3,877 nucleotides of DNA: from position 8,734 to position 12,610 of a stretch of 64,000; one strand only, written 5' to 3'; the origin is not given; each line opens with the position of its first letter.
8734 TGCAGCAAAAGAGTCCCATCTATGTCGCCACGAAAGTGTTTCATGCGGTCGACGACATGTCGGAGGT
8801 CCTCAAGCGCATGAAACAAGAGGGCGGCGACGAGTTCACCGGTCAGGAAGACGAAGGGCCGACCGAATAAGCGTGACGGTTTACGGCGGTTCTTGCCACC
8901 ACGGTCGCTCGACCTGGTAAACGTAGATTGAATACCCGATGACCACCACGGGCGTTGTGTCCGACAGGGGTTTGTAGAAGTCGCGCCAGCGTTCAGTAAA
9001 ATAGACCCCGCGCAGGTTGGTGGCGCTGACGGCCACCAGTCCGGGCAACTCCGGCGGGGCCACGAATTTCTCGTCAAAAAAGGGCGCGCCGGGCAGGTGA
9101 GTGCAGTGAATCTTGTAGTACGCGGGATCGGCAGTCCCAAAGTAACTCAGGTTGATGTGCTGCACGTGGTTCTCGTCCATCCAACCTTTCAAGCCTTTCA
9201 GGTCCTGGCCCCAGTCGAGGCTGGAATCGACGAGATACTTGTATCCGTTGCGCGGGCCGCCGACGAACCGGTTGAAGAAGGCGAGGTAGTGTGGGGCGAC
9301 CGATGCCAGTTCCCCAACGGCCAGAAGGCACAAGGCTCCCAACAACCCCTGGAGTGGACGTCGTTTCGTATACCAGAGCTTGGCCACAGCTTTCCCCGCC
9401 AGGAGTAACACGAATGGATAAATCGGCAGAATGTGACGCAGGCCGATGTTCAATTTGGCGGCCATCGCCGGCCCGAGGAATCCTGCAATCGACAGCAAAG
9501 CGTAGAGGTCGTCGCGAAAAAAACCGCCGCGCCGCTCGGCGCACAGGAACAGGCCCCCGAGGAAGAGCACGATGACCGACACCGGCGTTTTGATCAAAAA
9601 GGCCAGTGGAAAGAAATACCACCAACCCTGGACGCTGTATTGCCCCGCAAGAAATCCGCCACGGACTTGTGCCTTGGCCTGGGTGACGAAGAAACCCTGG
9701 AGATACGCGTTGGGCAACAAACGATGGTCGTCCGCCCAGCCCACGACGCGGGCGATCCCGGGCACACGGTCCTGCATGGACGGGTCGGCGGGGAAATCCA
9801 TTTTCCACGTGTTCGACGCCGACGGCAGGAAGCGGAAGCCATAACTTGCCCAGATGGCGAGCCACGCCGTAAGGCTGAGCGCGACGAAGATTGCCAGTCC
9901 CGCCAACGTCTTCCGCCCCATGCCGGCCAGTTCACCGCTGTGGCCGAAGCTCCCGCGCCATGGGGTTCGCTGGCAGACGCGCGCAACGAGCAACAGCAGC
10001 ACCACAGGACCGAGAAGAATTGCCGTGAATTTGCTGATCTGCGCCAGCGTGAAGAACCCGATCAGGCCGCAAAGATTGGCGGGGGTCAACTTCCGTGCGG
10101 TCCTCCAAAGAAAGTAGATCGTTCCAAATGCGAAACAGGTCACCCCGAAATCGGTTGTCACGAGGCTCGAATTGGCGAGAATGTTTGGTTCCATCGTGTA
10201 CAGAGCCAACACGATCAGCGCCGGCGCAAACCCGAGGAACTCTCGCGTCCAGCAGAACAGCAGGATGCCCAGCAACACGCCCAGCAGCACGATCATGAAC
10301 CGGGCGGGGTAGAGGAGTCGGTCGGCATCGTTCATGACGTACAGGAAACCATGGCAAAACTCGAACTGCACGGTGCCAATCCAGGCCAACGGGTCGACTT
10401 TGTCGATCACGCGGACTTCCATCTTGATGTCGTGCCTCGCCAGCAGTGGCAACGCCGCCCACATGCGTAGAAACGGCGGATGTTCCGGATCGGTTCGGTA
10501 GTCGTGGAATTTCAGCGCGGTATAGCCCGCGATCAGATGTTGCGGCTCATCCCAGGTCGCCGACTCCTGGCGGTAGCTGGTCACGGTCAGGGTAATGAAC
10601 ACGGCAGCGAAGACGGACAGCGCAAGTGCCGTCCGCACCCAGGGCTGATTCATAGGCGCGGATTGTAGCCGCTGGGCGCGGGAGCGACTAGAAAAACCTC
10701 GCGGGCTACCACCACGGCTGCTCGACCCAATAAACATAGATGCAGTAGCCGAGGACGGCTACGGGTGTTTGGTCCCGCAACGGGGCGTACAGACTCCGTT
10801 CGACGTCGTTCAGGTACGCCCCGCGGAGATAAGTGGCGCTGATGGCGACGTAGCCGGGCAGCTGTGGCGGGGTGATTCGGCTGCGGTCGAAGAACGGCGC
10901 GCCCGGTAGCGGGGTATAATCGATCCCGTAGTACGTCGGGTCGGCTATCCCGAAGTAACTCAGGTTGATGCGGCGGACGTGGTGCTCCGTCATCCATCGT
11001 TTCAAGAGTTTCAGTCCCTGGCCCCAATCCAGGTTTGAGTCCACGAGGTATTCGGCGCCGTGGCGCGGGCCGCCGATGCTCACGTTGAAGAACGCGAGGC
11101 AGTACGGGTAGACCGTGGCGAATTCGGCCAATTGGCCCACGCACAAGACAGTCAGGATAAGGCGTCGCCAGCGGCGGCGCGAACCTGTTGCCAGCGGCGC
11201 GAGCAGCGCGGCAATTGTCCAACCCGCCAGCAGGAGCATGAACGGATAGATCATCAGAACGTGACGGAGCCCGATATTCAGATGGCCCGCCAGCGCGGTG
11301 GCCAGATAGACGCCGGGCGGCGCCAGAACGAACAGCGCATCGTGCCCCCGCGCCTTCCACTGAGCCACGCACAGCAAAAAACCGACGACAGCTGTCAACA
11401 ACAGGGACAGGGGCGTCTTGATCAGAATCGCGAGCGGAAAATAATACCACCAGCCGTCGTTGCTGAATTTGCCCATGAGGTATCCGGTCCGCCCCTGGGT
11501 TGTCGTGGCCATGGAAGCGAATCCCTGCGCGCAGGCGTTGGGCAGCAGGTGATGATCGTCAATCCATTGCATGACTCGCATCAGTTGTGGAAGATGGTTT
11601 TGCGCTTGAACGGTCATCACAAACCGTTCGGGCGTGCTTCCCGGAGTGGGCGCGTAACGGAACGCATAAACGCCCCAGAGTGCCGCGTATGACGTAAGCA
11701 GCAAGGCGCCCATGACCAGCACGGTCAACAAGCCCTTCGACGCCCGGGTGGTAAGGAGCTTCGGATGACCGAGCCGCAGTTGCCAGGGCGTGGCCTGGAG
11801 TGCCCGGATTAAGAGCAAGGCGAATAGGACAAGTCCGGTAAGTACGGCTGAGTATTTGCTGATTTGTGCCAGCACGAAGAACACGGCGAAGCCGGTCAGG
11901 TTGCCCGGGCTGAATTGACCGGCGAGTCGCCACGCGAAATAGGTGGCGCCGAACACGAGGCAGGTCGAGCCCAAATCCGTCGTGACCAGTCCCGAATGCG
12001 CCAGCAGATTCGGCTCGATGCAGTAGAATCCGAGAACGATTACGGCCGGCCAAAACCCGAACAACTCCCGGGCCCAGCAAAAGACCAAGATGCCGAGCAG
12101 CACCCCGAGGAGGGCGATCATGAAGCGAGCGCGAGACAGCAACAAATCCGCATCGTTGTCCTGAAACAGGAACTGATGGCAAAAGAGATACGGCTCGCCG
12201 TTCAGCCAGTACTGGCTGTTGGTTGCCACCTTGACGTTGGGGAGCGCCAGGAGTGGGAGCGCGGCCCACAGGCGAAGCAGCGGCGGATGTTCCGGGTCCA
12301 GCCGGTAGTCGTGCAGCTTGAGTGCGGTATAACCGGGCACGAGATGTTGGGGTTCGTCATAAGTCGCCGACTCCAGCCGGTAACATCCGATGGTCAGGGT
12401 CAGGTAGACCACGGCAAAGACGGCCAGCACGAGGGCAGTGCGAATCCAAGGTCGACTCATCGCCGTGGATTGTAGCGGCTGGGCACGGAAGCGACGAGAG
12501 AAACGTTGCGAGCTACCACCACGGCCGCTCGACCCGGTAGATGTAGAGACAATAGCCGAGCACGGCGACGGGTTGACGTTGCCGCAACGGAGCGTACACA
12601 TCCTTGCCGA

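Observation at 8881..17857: Five tandem intact GT-C glycosyltransferase paralogs with diversified loops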

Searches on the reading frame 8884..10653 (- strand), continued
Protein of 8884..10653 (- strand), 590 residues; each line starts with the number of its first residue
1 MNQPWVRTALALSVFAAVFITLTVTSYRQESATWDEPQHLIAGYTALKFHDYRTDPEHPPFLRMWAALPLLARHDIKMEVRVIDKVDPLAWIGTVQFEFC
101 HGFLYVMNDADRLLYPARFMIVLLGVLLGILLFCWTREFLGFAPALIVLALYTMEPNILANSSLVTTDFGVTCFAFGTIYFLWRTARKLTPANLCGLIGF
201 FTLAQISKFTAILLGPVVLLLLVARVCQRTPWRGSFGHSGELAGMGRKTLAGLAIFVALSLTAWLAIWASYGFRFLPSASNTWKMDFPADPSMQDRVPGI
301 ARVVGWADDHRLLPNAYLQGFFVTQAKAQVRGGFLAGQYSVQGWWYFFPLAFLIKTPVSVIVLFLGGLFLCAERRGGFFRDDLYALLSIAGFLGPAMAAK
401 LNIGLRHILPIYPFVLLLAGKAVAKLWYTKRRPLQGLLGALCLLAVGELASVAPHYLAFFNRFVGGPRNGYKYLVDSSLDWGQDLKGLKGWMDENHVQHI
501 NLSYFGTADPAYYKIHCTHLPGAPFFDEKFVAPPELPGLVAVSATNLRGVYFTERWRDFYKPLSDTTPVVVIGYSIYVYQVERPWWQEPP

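Call 49: search_protein_families(library=ncbifam, proteins=[L054:9080-9811:-, L058:9133-9873:-, L030:9018-9836:-, L015:11632-12468:+, L077:9129-9914:-, L057:7560-8354:+, L066:1512-2255:-, L049:6274-7101:-], max_evalue=0.00001)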
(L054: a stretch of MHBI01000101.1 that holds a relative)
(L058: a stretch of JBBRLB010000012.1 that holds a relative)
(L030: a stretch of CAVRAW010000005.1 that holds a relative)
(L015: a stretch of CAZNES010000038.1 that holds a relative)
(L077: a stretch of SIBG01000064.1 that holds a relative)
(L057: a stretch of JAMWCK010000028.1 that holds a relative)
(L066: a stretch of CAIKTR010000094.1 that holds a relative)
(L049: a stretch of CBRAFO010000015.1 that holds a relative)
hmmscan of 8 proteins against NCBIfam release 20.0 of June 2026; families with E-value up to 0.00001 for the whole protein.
L054:9080-9811:- (244 aa): 15 families
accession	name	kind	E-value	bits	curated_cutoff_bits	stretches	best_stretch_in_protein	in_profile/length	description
NF047588.1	GlcsyltransPgfSStrep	equivalog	9.9e-19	67.7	500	1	11-232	3-215/308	glycosyltransferase PgfS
NF007986.1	PRK10714.1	equivalog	1.7e-14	53.6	529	1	11-127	8-127/316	undecaprenyl-phosphate 4-deoxy-4-formamido-L-arabinose transferase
TIGR03937.1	PgaC_IcaA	equivalog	1.1e-12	47.7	422.3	1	11-115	47-150/407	poly-beta-1,6-N-acetyl-D-glucosamine synthase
NF041875.1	EPS_EpsD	equivalog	1.6e-11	44.2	370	1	12-122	2-113/325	exopolysaccharide biosynthesis glycosyltransferase EpsD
NF050050.1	ProtGlycPglI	equivalog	4.6e-11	42.7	500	1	11-116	4-109/306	GalNAc(5)-diNAcBac-PP-undecaprenol beta-1,3-glucosyltransferase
TIGR04182.1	glyco_TIGR04182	equivalog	8.5e-11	41.8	325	1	12-221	3-200/293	S-layer glycoprotein N-glycosyltransferase AglJ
NF007482.0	PRK10073.1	equivalog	8.5e-10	38.1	423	1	10-120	7-115/334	glycosyltransferase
NF047683.1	TeichurnBiosyTuaG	equivalog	2.4e-09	37.2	400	1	10-112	7-108/252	teichuronic acid biosynthesis protein TuaG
NF053739.1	GlytfEpsEBac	equivalog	2.5e-09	36.5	450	1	12-100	4-92/265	glycosyltransferase EpsE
TIGR04283.1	glyco_like_mftF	equivalog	3.6e-09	36.5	182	1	12-108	2-90/221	TIGR04283 family arsenosugar biosynthesis glycosyltransferase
NF038302.1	EPS_HpsE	equivalog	2.7e-08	33.2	300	1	12-110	4-106/307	hormogonium polysaccharide biosynthesis glycosyltransferase HpsE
NF058614.1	PPMAGASynPpgS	equivalog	6.6e-07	29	370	1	13-165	4-153/226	polyprenyl-phospho-N-acetylgalactosaminyl synthase PpgS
NF010496.0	PRK13915.1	equivalog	1.3e-06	27.7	262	1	11-113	33-139/307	glucosyl-3-phosphoglycerate synthase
TIGR03469.1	HpnB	hypoth_equivalog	4e-06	26.1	379.25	1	12-122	47-167/386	hopene-associated glycosyltransferase HpnB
TIGR03965.1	mycofact_glyco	equivalog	5.9e-06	25.4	280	1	12-118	77-182/467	mycofactocin biosynthesis glycosyltransferase MftF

L058:9133-9873:- (247 aa): 4 families
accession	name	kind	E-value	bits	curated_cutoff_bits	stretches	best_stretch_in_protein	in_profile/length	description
NF045667.1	MTase_DVU1556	equivalog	3e-10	39.9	155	1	25-135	9-120/213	DVU_1556 family methyltransferase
TIGR02072.1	BioC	equivalog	1.6e-08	34.6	184.95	1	40-180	35-181/244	malonyl-ACP O-methyltransferase BioC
NF001241.0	PRK00216.1-2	equivalog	2.9e-07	30.4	327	1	27-135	39-148/231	demethylmenaquinone methyltransferase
TIGR01983.1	UbiG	equivalog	7.5e-07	28.7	102.95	1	41-135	51-152/228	bifunctional 2-polyprenyl-6-hydroxyphenol methylase/3-demethylubiquinol 3-O-methyltransferase UbiG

L030:9018-9836:- (273 aa): 18 families
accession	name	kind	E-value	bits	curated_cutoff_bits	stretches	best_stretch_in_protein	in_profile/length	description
TIGR04182.1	glyco_TIGR04182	equivalog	1e-17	64.4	325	1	33-241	3-195/293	S-layer glycoprotein N-glycosyltransferase AglJ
NF047588.1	GlcsyltransPgfSStrep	equivalog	6.4e-16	58.4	500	1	32-199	3-163/308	glycosyltransferase PgfS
NF038302.1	EPS_HpsE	equivalog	6.9e-16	58.1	300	1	32-130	3-101/307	hormogonium polysaccharide biosynthesis glycosyltransferase HpsE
NF041875.1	EPS_EpsD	equivalog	2.8e-14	53.2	370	1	32-156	1-121/325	exopolysaccharide biosynthesis glycosyltransferase EpsD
NF007986.1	PRK10714.1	equivalog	5.1e-13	48.7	529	1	32-152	8-127/316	undecaprenyl-phosphate 4-deoxy-4-formamido-L-arabinose transferase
TIGR03937.1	PgaC_IcaA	equivalog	6e-13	48.5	422.3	1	23-126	38-136/407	poly-beta-1,6-N-acetyl-D-glucosamine synthase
NF007482.0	PRK10073.1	equivalog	2.7e-12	46.3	423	1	30-139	6-109/334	glycosyltransferase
NF047683.1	TeichurnBiosyTuaG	equivalog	7.1e-12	45.5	400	1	30-139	6-110/252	teichuronic acid biosynthesis protein TuaG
NF010496.0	PRK13915.1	equivalog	1.5e-11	43.9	262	1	24-133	25-134/307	glucosyl-3-phosphoglycerate synthase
NF041391.1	DPhHxTase_Halo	equivalog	1.8e-11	43.4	375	1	38-238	3-185/213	dolichyl-phosphate hexose transferase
TIGR04283.1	glyco_like_mftF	equivalog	2.3e-11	43.7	182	1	32-135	1-92/221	TIGR04283 family arsenosugar biosynthesis glycosyltransferase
NF058614.1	PPMAGASynPpgS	equivalog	2.5e-11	43.4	370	1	34-235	4-195/226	polyprenyl-phospho-N-acetylgalactosaminyl synthase PpgS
NF045692.1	OglycostaseCruG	equivalog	3.6e-10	39.3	600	1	27-126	38-138/386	2'-O-glycosyltransferase CruG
TIGR04242.1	nodulat_NodC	equivalog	1.5e-07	30.7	550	1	22-134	40-150/395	chitooligosaccharide synthase NodC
NF053846.1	glyco_with_XrtP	equivalog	9.9e-07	27.8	520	1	35-107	46-115/440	XrtP-associated glycosyltransferase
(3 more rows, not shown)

L015:11632-12468:+ (279 aa): 20 families
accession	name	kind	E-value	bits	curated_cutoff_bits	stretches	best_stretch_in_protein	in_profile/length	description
NF047588.1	GlcsyltransPgfSStrep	equivalog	2.3e-23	82.9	500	1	37-215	3-176/308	glycosyltransferase PgfS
TIGR03937.1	PgaC_IcaA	equivalog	1e-18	67.5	422.3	1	32-128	42-135/407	poly-beta-1,6-N-acetyl-D-glucosamine synthase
NF041875.1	EPS_EpsD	equivalog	1.3e-17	64.2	370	1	37-152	1-113/325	exopolysaccharide biosynthesis glycosyltransferase EpsD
NF007986.1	PRK10714.1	equivalog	1.2e-16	60.6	529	1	37-157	8-129/316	undecaprenyl-phosphate 4-deoxy-4-formamido-L-arabinose transferase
TIGR04182.1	glyco_TIGR04182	equivalog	6e-14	52.1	325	1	37-249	2-201/293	S-layer glycoprotein N-glycosyltransferase AglJ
NF041391.1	DPhHxTase_Halo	equivalog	9.5e-13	47.6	375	1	43-241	3-185/213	dolichyl-phosphate hexose transferase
NF058614.1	PPMAGASynPpgS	equivalog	1.3e-12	47.7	370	1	38-239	3-196/226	polyprenyl-phospho-N-acetylgalactosaminyl synthase PpgS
NF010496.0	PRK13915.1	equivalog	2.6e-12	46.4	262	1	33-142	29-140/307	glucosyl-3-phosphoglycerate synthase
NF007482.0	PRK10073.1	equivalog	9.8e-12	44.5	423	1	35-128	6-95/334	glycosyltransferase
NF047683.1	TeichurnBiosyTuaG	equivalog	1.6e-11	44.3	400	1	35-141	6-109/252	teichuronic acid biosynthesis protein TuaG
TIGR03965.1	mycofact_glyco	equivalog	5.6e-10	38.7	280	1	35-131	74-167/467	mycofactocin biosynthesis glycosyltransferase MftF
TIGR04283.1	glyco_like_mftF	equivalog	8.8e-10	38.5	182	1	37-132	1-86/221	TIGR04283 family arsenosugar biosynthesis glycosyltransferase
NF038302.1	EPS_HpsE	equivalog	1.1e-09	37.7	300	1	37-129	3-97/307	hormogonium polysaccharide biosynthesis glycosyltransferase HpsE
NF050050.1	ProtGlycPglI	equivalog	1.2e-08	34.7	500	1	35-152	2-117/306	GalNAc(5)-diNAcBac-PP-undecaprenol beta-1,3-glucosyltransferase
NF045692.1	OglycostaseCruG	equivalog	1.2e-07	31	600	1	30-121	36-128/386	2'-O-glycosyltransferase CruG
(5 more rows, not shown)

L077:9129-9914:- (262 aa): 7 families
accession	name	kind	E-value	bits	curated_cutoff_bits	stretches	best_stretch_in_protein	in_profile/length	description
NF045667.1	MTase_DVU1556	equivalog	2.4e-10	40.2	155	1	45-149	15-120/213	DVU_1556 family methyltransferase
TIGR01983.1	UbiG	equivalog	4.5e-08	32.7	102.95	1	53-149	49-152/228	bifunctional 2-polyprenyl-6-hydroxyphenol methylase/3-demethylubiquinol 3-O-methyltransferase UbiG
TIGR02072.1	BioC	equivalog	7e-07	29.3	184.95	1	52-156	33-140/244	malonyl-ACP O-methyltransferase BioC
NF001241.0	PRK00216.1-2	equivalog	2e-06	27.6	327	1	36-161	34-159/231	demethylmenaquinone methyltransferase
TIGR01934.1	MenG_MenH_UbiE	subfamily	3.7e-06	26.4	158.35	1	49-148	35-141/223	ubiquinone/menaquinone biosynthesis methyltransferase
NF001243.0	PRK00216.1-4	equivalog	6.2e-06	25.7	235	1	58-153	52-155/237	demethylmenaquinone methyltransferase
TIGR02752.1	MenG_heptapren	equivalog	7.9e-06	25.6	419.85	1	58-156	50-156/231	demethylmenaquinone methyltransferase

L057:7560-8354:+ (265 aa): 20 families
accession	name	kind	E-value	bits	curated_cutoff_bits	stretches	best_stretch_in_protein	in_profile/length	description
TIGR02072.1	BioC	equivalog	3.8e-17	62.9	184.95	1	50-177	20-157/244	malonyl-ACP O-methyltransferase BioC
NF045667.1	MTase_DVU1556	equivalog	1.2e-14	54.2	155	1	62-193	23-162/213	DVU_1556 family methyltransferase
TIGR01983.1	UbiG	equivalog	2.6e-14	53.1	102.95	1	60-157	48-153/228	bifunctional 2-polyprenyl-6-hydroxyphenol methylase/3-demethylubiquinol 3-O-methyltransferase UbiG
NF001244.0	PRK00216.1-5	equivalog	4.1e-12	45.9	216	1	58-154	45-152/236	bifunctional demethylmenaquinone methyltransferase/2-methoxy-6-polyprenyl-1,4-benzoquinol methylase UbiE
TIGR01934.1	MenG_MenH_UbiE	subfamily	5.2e-12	45.5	158.35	1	56-155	34-141/223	ubiquinone/menaquinone biosynthesis methyltransferase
NF043040.1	corrin_prot_MT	hypoth_equivalog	2.1e-09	37.2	180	1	58-155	38-147/216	corrinoid protein-associated methyltransferase CpaM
NF007610.0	PRK10258.1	equivalog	1.3e-08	34.5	342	1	48-167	29-150/251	malonyl-ACP O-methyltransferase BioC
NF040539.1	AST_met_ArsM_2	exception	1.5e-08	34.8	240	1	62-156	57-164/262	putative arsinothricin biosynthesis methyltransferase ArsM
TIGR02021.1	BchM-ChlM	equivalog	1.7e-08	34.2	158.9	1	61-168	54-167/218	magnesium protoporphyrin IX methyltransferase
TIGR02081.1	metW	equivalog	3.6e-08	33.2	189.5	1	63-149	15-104/194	methionine biosynthesis protein MetW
TIGR04345.1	ovoA_Cterm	equivalog_domain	4e-08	33.1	170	0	107-158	121-172/242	putative 4-mercaptohistidine N1-methyltransferase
NF041536.1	ArsM_DUF2284_UU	exception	8.3e-08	31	575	1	64-156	79-181/459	arsenite methyltransferase/DUF2284 domain selenoprotein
NF002463.0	PRK01683.1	equivalog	2.8e-07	30.4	297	1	49-163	19-136/258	trans-aconitate 2-methyltransferase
NF041537.1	ArsM_AhpD_UU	exception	3.6e-07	29.3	510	1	64-155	79-180/345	arsenite methyltransferase/AhpD domain selenoprotein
NF047649.1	MTase_UXPK_star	exception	4e-07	29.3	460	1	65-155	81-181/283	methyltransferase/UXPK-star double selenoprotein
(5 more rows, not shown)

L066:1512-2255:- (248 aa): 7 families
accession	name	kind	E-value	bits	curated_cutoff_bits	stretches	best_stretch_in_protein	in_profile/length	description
NF045667.1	MTase_DVU1556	equivalog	5.4e-11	42.4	155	1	26-135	10-120/213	DVU_1556 family methyltransferase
NF001241.0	PRK00216.1-2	equivalog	4.1e-07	29.9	327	1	22-135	34-148/231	demethylmenaquinone methyltransferase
NF001243.0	PRK00216.1-4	equivalog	1.2e-06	28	235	1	37-147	45-163/237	demethylmenaquinone methyltransferase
TIGR02752.1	MenG_heptapren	equivalog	1.3e-06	28.1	419.85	1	27-153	34-167/231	demethylmenaquinone methyltransferase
NF041255.1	mycofact_MftM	equivalog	1.6e-06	27.7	200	1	39-137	139-242/289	mycofactocin oligosaccharide methyltransferase MftM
TIGR01934.1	MenG_MenH_UbiE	subfamily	1.6e-06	27.6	158.35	1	37-134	37-141/223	ubiquinone/menaquinone biosynthesis methyltransferase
TIGR01983.1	UbiG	equivalog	7.6e-06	25.4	102.95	0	40-135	50-152/228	bifunctional 2-polyprenyl-6-hydroxyphenol methylase/3-demethylubiquinol 3-O-methyltransferase UbiG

L049:6274-7101:- (276 aa): 4 families
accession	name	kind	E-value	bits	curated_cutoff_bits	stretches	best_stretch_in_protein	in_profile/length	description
NF045667.1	MTase_DVU1556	equivalog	2.4e-11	43.5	155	1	61-165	14-119/213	DVU_1556 family methyltransferase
TIGR02072.1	BioC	equivalog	1.1e-07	32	184.95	1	71-206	35-176/244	malonyl-ACP O-methyltransferase BioC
TIGR01983.1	UbiG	equivalog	4.3e-07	29.4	102.95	1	70-166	49-152/228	bifunctional 2-polyprenyl-6-hydroxyphenol methylase/3-demethylubiquinol 3-O-methyltransferase UbiG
TIGR01934.1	MenG_MenH_UbiE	subfamily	7.5e-06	25.4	158.35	0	69-165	38-141/223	ubiquinone/menaquinone biosynthesis methyltransferase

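Call 50: search_solved_structures(query=L058:9133-9873:-, max_evalue=0.00001)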
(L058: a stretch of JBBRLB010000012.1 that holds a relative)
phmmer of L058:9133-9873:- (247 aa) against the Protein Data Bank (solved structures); distinct sequences matched with E-value up to 0.00001: 2.
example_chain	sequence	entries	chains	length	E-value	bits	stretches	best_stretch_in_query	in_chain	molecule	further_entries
2gs9_A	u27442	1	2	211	2.7e-08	36.7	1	32-144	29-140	Hypothetical protein TT1324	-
8ys9_A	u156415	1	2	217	5.8e-08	35.6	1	21-135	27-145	Phosphatidylethanolamine N-methyltransferase/phosphatidyl-N-methylethanolamine N-methyltra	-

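Call 89: find_related_loci(query=window:8884-10653:-, collection=metagenome_contigs, flank=10000)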
Query window:8884-10653:- (590 aa) in metagenome_contigs; peptide patterns used: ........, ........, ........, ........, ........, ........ (x = any residue, [..] = any of these).
600 stretches matched a pattern (row limit reached: there are more); 560 encode a relative of the query (tblastn E <= 1e-3); the best 80 are kept; 79 distinct loci.
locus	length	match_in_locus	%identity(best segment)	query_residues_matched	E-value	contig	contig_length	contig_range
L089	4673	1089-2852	82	1-590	0e+0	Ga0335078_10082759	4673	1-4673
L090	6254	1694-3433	66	7-586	0e+0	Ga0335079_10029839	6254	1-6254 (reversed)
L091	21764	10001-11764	66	1-587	0e+0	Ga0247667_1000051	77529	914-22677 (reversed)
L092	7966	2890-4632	67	7-587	0e+0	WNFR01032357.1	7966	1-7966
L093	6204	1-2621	68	7-587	0e+0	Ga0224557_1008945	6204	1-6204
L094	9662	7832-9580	63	7-589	0e+0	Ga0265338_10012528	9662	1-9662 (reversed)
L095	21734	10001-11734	65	10-587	0e+0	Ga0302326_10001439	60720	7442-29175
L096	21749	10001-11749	64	7-589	0e+0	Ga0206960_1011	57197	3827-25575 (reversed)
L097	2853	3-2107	65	7-587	0e+0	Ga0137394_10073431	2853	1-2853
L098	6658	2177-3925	64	7-589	0e+0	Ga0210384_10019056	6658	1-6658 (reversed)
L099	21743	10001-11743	64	7-587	0e+0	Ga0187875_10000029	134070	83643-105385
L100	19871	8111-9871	60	1-586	0e+0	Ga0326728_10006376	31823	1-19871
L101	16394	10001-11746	61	6-587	0e+0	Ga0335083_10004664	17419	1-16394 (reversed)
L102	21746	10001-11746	61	6-587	0e+0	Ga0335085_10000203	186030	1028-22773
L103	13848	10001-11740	63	6-585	0e+0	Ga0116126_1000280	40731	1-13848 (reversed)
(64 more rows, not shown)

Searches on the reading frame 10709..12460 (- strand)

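Call 11: search_protein_families(library=pfam, proteins=[window:10709-12460:-], max_evalue=0.01)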
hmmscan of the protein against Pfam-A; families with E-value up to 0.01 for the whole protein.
window:10709-12460:- (584 aa): 1 family
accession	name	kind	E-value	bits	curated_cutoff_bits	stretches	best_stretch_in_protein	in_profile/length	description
PF13231.12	PMT_2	-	1.1e-06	29.4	26.1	1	111-220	24-133/160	Dolichyl-phosphate-mannose-protein mannosyltransferase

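Call 12: search_protein_families(library=ncbifam, proteins=[window:10709-12460:-], max_evalue=0.01)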
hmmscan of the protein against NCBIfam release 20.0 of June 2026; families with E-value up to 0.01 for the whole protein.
window:10709-12460:- (584 aa): 0 families
